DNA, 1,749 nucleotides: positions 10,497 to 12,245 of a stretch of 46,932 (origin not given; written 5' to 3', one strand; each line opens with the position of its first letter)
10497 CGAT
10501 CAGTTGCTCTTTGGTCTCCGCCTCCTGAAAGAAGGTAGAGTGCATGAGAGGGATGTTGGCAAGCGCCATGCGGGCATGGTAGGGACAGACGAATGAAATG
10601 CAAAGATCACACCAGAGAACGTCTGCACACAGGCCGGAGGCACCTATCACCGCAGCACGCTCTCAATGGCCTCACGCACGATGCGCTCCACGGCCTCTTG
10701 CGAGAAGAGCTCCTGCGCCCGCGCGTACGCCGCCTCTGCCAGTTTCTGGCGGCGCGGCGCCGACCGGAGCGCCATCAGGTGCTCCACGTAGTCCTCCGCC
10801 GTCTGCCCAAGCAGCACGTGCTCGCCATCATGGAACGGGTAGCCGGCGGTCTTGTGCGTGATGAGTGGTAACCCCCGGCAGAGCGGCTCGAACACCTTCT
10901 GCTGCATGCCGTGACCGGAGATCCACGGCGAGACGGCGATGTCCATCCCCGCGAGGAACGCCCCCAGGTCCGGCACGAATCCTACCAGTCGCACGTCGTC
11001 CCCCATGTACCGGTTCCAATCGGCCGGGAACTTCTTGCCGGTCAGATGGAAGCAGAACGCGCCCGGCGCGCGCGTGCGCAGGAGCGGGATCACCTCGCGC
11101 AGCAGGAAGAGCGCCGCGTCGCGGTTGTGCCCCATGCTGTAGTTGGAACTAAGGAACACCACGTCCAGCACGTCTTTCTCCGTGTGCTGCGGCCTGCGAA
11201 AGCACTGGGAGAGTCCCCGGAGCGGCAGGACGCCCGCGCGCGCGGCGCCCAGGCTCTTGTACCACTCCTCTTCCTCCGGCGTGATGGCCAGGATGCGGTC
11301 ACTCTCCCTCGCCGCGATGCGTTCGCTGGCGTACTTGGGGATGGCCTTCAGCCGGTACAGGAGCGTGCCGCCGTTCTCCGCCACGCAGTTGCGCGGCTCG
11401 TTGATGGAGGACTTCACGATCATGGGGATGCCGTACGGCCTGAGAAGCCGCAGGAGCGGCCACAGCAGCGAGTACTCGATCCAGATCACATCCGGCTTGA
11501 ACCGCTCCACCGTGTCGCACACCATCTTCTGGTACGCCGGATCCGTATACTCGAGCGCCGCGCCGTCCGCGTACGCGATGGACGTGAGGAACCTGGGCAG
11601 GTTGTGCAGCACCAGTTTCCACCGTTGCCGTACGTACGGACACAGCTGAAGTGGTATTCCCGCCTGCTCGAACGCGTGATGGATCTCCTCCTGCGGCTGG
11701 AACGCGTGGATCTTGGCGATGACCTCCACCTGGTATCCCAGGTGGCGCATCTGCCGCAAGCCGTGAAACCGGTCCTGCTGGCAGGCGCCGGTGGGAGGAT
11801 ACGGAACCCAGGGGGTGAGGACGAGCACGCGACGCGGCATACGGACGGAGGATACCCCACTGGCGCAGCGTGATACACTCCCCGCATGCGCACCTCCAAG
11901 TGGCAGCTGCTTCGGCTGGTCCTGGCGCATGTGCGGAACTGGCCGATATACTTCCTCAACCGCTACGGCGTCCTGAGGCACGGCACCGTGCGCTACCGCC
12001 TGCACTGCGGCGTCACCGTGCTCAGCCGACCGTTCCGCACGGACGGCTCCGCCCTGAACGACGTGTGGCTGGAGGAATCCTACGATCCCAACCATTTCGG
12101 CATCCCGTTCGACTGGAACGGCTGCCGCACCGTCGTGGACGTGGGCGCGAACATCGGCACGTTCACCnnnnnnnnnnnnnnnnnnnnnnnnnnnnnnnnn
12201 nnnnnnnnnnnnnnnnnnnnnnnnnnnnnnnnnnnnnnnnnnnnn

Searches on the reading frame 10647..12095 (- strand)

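Call 12: search_protein_families(library=pfam, proteins=[window:10647-12095:-], max_evalue=0.00001)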
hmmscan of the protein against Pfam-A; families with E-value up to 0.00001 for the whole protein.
window:10647-12095:- (482 aa): 3 families
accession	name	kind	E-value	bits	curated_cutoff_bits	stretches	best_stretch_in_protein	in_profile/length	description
PF13579.12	Glyco_trans_4_4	-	1.6e-12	48.5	29.7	1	114-288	12-151/158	Glycosyl transferase 4-like domain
PF13692.12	Glyco_trans_1_4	-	2.6e-12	47.6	27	1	321-442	10-138/142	Glycosyl transferases group 1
PF13524.12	Glyco_trans_1_2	-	5.2e-09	36.6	25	1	344-462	13-131/144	Glycosyl transferase-like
